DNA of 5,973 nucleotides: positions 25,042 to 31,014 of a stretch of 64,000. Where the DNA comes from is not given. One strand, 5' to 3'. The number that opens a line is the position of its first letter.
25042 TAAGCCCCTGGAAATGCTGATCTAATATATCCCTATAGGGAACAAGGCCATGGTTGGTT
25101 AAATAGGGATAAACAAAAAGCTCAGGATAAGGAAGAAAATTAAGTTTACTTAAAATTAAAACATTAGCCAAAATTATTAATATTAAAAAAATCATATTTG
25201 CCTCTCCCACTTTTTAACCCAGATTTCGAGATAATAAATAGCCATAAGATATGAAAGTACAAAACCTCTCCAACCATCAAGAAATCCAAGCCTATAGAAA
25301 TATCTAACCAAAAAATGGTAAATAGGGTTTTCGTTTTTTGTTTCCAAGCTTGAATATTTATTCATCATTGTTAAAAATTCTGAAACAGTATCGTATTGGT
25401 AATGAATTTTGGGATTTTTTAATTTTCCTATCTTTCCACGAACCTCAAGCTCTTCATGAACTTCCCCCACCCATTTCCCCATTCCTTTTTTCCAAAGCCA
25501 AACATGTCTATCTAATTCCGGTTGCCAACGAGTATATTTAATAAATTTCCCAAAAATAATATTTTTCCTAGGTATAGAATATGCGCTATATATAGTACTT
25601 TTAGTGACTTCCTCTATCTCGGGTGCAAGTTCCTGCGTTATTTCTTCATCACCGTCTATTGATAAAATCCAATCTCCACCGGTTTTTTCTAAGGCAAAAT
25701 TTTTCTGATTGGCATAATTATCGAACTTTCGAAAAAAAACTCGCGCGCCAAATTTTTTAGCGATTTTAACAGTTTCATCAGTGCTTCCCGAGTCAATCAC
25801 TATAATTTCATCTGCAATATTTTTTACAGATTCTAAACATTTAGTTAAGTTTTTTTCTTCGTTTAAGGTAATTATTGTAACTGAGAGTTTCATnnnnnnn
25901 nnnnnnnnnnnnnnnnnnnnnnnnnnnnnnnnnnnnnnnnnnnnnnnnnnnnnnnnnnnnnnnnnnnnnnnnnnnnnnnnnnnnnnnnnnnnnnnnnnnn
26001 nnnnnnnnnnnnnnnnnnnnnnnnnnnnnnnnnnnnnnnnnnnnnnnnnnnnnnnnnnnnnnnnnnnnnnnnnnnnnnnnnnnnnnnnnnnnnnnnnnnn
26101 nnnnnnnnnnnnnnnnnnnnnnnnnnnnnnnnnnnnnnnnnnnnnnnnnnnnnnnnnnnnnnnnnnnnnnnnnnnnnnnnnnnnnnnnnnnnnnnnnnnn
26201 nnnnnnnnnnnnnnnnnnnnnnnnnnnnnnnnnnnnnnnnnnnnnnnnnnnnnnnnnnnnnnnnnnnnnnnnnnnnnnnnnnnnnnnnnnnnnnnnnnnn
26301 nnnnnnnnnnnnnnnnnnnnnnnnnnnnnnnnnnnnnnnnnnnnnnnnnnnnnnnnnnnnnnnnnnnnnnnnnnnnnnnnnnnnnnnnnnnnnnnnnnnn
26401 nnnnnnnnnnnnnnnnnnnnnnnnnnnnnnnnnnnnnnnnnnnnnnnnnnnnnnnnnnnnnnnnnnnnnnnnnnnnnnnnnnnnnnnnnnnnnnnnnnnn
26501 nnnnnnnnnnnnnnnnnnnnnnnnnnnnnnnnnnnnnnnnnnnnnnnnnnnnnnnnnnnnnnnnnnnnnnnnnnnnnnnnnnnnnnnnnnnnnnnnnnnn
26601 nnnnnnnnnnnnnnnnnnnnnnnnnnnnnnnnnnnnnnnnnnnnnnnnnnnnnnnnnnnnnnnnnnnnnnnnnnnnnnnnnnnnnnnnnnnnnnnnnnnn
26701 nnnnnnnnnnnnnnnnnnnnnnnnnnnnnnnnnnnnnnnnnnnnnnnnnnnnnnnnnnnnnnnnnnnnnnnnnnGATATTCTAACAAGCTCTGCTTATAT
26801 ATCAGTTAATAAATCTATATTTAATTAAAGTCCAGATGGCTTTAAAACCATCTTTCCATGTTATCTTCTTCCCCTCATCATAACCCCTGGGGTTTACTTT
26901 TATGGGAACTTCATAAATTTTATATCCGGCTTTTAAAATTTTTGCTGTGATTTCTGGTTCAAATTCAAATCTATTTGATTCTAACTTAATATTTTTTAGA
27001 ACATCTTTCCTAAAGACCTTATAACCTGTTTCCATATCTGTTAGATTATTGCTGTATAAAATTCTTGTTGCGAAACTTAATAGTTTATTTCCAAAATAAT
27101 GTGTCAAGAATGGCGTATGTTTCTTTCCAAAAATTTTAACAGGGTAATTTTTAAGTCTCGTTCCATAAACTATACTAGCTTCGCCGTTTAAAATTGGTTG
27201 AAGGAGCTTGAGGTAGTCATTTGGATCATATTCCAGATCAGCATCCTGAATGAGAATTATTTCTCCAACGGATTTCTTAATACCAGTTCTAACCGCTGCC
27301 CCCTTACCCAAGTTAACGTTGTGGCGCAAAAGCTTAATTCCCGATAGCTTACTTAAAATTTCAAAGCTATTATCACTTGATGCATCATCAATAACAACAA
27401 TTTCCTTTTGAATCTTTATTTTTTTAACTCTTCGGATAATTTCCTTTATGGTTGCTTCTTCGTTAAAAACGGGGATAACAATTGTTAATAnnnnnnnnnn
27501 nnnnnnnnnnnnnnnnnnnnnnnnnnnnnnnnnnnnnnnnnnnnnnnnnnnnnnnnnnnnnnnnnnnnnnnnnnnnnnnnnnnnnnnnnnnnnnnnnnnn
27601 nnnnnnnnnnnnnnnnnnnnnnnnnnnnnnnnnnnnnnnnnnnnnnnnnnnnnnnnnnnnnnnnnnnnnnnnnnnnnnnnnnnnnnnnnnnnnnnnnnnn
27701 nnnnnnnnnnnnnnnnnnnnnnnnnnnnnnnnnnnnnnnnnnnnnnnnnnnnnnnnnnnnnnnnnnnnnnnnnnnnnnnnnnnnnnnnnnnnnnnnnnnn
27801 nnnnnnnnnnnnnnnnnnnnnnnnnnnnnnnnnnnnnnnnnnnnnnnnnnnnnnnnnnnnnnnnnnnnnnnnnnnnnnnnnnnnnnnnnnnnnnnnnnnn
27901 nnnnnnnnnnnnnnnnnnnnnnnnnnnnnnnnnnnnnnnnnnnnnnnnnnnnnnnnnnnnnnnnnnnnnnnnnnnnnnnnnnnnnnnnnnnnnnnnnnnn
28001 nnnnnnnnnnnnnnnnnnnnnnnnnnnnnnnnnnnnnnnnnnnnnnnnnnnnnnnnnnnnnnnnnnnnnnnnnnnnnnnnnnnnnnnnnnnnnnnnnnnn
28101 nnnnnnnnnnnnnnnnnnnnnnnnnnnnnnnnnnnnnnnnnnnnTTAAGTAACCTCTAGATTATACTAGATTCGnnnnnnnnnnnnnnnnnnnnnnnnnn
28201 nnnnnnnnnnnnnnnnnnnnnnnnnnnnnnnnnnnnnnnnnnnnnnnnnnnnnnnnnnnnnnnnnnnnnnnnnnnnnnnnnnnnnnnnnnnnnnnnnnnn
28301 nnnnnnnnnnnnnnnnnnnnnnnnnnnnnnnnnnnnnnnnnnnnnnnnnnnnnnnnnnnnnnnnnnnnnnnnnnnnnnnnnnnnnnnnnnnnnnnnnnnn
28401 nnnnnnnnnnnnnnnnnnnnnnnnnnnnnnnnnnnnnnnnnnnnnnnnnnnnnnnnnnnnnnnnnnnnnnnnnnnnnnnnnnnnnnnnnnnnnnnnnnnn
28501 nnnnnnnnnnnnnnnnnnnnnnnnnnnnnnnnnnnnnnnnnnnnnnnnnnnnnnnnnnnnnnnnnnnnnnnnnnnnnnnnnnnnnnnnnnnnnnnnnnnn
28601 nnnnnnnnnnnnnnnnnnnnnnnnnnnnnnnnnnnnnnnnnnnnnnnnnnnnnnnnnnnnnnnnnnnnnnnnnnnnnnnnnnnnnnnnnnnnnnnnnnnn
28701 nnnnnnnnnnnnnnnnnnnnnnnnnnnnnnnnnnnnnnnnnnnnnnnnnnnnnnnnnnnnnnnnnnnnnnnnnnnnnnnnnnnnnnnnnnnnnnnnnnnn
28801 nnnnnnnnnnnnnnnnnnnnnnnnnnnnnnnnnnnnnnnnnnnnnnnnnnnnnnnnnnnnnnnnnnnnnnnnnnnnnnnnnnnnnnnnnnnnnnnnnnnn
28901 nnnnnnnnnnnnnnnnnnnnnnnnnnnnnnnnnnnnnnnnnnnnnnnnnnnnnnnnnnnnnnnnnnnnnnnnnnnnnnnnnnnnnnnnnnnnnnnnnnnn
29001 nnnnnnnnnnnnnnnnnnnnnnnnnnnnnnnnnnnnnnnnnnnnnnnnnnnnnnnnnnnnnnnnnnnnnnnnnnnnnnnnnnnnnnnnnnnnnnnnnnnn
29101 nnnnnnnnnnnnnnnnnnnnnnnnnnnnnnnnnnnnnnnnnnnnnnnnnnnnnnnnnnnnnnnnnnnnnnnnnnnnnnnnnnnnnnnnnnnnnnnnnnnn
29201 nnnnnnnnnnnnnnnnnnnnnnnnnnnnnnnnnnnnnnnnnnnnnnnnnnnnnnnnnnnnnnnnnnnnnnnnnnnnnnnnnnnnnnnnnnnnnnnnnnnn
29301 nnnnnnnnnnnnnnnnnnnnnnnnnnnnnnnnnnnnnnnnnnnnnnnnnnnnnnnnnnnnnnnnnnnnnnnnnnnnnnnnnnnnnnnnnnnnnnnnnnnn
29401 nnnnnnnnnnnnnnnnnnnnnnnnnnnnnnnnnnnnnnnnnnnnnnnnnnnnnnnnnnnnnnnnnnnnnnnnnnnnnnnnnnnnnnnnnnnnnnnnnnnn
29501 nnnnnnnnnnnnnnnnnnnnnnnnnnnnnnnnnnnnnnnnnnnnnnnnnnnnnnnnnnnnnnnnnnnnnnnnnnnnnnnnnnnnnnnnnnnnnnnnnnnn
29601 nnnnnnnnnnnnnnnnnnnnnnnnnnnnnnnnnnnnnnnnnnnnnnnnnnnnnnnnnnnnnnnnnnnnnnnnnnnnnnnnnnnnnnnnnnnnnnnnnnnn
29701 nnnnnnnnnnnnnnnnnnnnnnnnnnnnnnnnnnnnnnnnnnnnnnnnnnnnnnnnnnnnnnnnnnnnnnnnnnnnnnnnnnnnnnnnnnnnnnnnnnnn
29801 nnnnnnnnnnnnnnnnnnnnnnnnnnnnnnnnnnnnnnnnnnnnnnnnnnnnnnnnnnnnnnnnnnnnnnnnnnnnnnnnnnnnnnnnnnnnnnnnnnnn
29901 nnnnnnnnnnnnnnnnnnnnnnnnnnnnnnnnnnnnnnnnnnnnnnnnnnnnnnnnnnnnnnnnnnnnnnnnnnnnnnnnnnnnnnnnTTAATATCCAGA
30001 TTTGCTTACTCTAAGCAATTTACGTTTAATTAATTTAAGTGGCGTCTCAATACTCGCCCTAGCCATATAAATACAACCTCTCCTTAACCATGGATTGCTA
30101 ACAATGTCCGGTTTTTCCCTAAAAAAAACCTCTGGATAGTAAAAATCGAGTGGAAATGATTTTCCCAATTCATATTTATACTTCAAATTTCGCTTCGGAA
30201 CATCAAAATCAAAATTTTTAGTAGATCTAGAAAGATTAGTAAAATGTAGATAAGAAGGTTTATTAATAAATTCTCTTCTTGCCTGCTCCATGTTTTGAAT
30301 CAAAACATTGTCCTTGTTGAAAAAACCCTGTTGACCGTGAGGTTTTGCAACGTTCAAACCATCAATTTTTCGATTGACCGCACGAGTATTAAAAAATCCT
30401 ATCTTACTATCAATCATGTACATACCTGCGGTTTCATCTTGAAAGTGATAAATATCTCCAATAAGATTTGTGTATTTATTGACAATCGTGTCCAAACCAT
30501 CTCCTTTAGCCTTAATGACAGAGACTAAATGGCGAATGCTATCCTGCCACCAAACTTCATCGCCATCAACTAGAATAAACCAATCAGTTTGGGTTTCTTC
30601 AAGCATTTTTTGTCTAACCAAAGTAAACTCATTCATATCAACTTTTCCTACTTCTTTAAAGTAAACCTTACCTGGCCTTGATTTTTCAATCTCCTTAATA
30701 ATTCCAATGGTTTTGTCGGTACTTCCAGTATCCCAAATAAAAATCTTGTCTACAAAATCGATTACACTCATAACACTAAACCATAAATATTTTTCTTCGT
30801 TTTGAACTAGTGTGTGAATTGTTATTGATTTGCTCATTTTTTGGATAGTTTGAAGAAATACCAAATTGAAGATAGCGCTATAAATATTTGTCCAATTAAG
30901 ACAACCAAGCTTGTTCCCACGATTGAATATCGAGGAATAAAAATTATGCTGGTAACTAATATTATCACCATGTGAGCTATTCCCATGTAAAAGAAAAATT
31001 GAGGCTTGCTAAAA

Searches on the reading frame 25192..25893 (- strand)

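Call 61: search_protein_families(library=pfam, proteins=[window:25192-25893:-], max_evalue=0.001)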
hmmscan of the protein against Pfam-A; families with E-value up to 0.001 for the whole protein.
window:25192-25893:- (233 aa): 2 families
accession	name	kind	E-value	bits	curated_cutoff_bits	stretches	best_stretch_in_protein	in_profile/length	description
PF00535.33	Glycos_transf_2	-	4.2e-22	79.3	23.3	1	4-119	1-127/168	Glycosyl transferase family 2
PF13704.12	Glyco_tranf_2_4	-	8.1e-05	23.5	27.5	1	11-85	2-84/98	Glycosyl transferase family 2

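Call 79: search_protein_families(library=ncbifam, proteins=[window:25192-25893:-], max_evalue=0.00001)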
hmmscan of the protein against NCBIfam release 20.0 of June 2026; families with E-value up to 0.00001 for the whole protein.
window:25192-25893:- (233 aa): 7 families
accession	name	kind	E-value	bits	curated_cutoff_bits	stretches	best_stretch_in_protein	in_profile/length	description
TIGR04195.1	S_glycosyl_SunS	equivalog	1.4e-15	57.1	350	1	5-148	61-201/421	SunS family peptide S-glycosyltransferase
TIGR04283.1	glyco_like_mftF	equivalog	8.1e-15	55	182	1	3-107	1-111/221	TIGR04283 family arsenosugar biosynthesis glycosyltransferase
NF010496.0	PRK13915.1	equivalog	1.7e-09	37.2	262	1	2-55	32-91/307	glucosyl-3-phosphoglycerate synthase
TIGR04182.1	glyco_TIGR04182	equivalog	2e-09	37.2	325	1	4-87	3-87/293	S-layer glycoprotein N-glycosyltransferase AglJ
NF007482.0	PRK10073.1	equivalog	2.6e-07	30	423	1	2-92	7-105/334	glycosyltransferase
NF050050.1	ProtGlycPglI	equivalog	3.5e-06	26.6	500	1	2-88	3-99/306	GalNAc(5)-diNAcBac-PP-undecaprenol beta-1,3-glucosyltransferase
NF041391.1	DPhHxTase_Halo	equivalog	5.6e-06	25.5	375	1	9-95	3-91/213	dolichyl-phosphate hexose transferase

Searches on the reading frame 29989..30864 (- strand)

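Call 10: search_protein_families(library=pfam, proteins=[window:29989-30864:-], max_evalue=0.01)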
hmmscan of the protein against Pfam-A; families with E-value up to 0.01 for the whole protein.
window:29989-30864:- (291 aa): 3 families
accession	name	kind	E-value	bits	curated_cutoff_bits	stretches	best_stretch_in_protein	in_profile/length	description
PF00535.33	Glycos_transf_2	-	8e-10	39.3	23.3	1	18-125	4-111/168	Glycosyl transferase family 2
PF13704.12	Glyco_tranf_2_4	-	0.00017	22.5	27.5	1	36-109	16-88/98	Glycosyl transferase family 2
PF10111.15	Glyco_tranf_2_2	-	0.0002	21.4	27.3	1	38-145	29-130/276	Glycosyltransferase like family 2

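Call 62: search_protein_families(library=ncbifam, proteins=[window:29989-30864:-], max_evalue=0.01)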
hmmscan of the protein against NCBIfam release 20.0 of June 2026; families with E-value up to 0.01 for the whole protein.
window:29989-30864:- (291 aa): 2 families
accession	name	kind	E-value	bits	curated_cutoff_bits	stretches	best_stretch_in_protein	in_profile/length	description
TIGR04195.1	S_glycosyl_SunS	equivalog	4.3e-08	32.4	350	1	11-157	56-194/421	SunS family peptide S-glycosyltransferase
NF047683.1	TeichurnBiosyTuaG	equivalog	0.0017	18.1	400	1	10-120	4-114/252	teichuronic acid biosynthesis protein TuaG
